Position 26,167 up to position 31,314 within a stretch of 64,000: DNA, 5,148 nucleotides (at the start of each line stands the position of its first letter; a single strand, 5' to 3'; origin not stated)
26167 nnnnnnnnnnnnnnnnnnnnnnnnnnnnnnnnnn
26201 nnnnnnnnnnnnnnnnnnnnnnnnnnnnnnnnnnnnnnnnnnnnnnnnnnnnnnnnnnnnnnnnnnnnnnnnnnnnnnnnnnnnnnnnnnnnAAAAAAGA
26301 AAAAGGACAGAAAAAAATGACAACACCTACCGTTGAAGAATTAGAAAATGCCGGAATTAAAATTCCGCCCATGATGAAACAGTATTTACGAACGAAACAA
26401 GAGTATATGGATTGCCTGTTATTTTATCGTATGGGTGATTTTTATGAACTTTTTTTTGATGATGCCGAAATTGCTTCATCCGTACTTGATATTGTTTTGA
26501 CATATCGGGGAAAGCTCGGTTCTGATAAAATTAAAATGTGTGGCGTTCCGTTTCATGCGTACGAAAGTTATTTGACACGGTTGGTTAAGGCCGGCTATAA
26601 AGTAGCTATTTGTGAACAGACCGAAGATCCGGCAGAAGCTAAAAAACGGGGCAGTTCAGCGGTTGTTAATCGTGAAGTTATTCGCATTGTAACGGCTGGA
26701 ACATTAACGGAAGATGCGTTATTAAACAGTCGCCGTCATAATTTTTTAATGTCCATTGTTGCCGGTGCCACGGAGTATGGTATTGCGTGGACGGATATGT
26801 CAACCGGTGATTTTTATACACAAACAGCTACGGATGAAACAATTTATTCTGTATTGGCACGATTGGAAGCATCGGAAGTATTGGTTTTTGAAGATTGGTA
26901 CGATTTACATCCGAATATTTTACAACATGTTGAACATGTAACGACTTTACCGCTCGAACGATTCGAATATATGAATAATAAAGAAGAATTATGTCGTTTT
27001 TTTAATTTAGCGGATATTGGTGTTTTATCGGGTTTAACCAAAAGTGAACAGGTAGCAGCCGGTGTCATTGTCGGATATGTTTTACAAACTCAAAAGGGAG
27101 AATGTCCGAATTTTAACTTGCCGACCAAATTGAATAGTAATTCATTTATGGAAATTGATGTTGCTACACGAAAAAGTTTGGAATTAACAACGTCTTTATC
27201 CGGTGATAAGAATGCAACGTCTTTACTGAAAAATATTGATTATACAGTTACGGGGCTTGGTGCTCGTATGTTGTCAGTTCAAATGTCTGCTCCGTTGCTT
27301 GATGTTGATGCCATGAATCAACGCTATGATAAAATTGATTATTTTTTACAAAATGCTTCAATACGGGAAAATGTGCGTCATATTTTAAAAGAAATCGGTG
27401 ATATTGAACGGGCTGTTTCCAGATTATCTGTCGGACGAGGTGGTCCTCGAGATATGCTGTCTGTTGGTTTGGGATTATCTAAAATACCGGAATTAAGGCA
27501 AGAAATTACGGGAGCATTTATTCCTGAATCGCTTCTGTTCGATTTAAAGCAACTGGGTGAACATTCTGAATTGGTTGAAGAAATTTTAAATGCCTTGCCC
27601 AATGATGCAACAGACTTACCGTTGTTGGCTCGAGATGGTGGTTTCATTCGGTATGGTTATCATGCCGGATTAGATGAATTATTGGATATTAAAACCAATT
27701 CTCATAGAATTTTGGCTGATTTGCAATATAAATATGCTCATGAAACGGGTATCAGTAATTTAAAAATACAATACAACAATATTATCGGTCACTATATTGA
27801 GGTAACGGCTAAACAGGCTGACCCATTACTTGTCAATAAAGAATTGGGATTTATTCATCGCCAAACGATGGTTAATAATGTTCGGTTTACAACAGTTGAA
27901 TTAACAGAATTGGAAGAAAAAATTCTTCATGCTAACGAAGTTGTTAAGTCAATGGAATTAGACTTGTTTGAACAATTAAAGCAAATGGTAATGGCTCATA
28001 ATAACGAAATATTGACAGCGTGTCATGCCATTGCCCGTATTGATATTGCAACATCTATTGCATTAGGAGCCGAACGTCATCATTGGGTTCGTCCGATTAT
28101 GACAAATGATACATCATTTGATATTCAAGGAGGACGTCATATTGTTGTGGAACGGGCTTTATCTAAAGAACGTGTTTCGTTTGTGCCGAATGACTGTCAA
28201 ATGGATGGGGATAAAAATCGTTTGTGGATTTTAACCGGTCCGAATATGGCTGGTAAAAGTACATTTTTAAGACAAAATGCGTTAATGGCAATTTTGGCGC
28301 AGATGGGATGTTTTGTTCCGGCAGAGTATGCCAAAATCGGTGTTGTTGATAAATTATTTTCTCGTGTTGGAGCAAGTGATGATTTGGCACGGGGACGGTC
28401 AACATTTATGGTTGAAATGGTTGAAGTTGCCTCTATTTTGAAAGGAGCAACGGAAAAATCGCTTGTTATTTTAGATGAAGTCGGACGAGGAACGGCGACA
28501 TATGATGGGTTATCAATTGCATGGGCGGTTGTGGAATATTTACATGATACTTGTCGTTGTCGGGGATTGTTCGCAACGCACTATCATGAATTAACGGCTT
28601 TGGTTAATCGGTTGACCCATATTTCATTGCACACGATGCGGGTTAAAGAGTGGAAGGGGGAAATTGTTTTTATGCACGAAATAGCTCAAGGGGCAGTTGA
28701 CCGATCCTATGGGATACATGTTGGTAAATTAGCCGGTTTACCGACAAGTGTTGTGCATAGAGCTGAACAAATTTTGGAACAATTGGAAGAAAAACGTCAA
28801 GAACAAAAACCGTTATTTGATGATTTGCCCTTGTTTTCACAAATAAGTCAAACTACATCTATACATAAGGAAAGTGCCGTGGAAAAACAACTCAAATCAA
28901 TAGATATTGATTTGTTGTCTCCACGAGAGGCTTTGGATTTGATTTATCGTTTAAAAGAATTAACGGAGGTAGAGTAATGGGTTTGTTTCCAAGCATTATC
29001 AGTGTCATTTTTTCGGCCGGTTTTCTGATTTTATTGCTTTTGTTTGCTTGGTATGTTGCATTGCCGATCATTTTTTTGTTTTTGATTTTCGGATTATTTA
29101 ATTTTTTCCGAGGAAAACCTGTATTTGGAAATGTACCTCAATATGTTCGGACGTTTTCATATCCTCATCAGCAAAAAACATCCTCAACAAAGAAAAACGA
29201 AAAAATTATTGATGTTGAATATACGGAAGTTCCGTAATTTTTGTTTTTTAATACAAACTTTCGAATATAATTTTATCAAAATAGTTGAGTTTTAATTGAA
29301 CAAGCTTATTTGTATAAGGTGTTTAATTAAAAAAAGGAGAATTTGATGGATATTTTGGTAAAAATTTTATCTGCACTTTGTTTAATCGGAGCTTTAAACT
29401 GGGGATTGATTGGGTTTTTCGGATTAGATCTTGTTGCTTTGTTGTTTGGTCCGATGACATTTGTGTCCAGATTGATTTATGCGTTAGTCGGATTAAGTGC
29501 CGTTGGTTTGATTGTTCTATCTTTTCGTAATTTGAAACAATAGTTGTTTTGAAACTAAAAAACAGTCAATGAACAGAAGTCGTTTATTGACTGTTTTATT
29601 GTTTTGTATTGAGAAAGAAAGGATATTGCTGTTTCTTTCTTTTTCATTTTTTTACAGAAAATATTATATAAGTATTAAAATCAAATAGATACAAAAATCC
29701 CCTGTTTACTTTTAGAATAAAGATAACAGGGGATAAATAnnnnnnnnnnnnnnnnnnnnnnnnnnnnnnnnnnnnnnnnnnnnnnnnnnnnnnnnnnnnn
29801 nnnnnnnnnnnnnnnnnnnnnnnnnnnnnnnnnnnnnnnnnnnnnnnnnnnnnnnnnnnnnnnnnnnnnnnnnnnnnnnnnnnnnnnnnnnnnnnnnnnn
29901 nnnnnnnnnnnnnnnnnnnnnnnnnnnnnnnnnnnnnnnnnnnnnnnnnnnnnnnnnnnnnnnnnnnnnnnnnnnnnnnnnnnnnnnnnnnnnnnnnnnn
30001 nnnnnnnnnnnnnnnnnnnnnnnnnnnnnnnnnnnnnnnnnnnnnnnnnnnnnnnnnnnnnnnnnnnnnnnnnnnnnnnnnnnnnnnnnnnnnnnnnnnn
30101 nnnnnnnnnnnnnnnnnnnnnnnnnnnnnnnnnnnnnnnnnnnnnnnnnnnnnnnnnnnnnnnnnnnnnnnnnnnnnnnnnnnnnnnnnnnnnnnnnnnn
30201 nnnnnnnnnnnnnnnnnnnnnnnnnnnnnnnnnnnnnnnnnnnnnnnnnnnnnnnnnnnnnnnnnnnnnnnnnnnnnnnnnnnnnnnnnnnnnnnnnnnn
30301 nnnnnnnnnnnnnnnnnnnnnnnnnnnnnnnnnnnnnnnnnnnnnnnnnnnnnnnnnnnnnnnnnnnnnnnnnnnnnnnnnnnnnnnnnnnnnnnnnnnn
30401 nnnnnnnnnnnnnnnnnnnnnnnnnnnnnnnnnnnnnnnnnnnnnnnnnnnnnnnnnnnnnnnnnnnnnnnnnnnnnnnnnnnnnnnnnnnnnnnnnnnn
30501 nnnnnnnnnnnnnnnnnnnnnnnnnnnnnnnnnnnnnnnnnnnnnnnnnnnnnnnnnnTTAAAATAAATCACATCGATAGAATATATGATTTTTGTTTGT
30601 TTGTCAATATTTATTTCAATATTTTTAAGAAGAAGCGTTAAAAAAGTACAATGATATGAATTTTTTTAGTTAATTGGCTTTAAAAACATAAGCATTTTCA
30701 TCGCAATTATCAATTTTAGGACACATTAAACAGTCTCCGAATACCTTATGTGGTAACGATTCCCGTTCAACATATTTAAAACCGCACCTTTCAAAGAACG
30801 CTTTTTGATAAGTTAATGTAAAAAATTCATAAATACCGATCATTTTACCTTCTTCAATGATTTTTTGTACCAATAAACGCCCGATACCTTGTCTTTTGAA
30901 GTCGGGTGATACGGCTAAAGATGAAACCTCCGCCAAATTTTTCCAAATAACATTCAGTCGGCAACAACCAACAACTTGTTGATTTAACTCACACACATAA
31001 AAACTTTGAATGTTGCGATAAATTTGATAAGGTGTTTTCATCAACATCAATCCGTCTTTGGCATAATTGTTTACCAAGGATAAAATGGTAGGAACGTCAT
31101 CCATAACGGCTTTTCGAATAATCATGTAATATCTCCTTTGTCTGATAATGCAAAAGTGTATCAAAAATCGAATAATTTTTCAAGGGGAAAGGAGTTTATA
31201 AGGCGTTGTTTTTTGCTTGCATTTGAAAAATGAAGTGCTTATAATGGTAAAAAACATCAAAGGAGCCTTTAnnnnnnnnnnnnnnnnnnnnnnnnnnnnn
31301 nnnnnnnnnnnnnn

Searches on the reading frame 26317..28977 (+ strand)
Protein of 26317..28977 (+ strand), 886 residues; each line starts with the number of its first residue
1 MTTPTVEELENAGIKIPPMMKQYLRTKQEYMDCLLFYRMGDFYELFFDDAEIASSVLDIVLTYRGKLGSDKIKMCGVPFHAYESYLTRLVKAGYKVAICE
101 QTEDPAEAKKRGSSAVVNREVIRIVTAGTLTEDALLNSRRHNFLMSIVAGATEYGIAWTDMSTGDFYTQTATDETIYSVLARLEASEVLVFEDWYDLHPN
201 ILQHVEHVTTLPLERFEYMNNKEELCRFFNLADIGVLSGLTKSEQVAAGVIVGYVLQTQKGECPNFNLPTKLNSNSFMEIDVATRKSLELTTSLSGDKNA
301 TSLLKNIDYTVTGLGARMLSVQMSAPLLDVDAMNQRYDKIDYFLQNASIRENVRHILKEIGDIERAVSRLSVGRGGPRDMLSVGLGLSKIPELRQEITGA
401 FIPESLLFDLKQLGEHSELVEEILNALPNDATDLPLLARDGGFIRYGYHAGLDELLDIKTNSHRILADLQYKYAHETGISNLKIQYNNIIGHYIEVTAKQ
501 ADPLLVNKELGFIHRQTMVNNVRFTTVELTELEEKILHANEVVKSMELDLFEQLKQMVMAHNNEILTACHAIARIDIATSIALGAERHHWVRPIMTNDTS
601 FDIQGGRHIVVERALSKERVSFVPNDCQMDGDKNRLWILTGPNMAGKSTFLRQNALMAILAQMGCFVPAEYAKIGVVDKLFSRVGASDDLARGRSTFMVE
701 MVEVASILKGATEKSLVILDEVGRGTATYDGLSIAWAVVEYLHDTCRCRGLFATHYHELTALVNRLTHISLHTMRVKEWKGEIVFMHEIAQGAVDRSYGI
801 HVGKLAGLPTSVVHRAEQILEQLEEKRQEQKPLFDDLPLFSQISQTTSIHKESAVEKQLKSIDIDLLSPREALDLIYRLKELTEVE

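Call 12: search_protein_families(library=pfam, proteins=[window:26317-28977:+], max_evalue=0.001)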
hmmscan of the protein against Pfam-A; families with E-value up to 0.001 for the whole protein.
window:26317-28977:+ (886 aa): 5 families
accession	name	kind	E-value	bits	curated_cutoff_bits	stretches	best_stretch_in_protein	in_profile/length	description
PF00488.27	MutS_V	-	7.2e-86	287.4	30.2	1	637-824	1-188/188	MutS domain V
PF01624.25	MutS_I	-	2.6e-42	144.1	20.6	1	18-133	2-112/113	MutS domain I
PF05192.23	MutS_III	-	3e-35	122.8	34.1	1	283-582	1-194/194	MutS domain III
PF05190.23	MutS_IV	-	4.2e-22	78.7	22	1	447-541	1-91/92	MutS family domain IV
PF05188.22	MutS_II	-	8.2e-18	65.5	25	1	142-266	1-132/133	MutS domain II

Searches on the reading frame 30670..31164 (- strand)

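Call 32: search_protein_families(library=pfam, proteins=[window:30670-31164:-], max_evalue=0.001)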
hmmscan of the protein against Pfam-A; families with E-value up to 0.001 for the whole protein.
window:30670-31164:- (164 aa): 5 families
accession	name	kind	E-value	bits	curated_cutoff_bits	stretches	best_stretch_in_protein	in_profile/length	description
PF13508.13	Acetyltransf_7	-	2.8e-16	60.1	27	1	53-130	3-83/84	Acetyltransferase (GNAT) domain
PF00583.31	Acetyltransf_1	-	6.6e-16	59.1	20.7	1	51-129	31-116/116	Acetyltransferase (GNAT) family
PF13673.13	Acetyltransf_10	-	5.1e-09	36.6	23.6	1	52-135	30-113/128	Acetyltransferase (GNAT) domain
PF08445.16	FR47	-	0.00042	20.7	22.1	1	75-131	19-79/86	FR47-like protein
PF23209.2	IDM1_C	-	0.00072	20.1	33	1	53-115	31-95/140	Increased DNA methylation 1, C-terminal domain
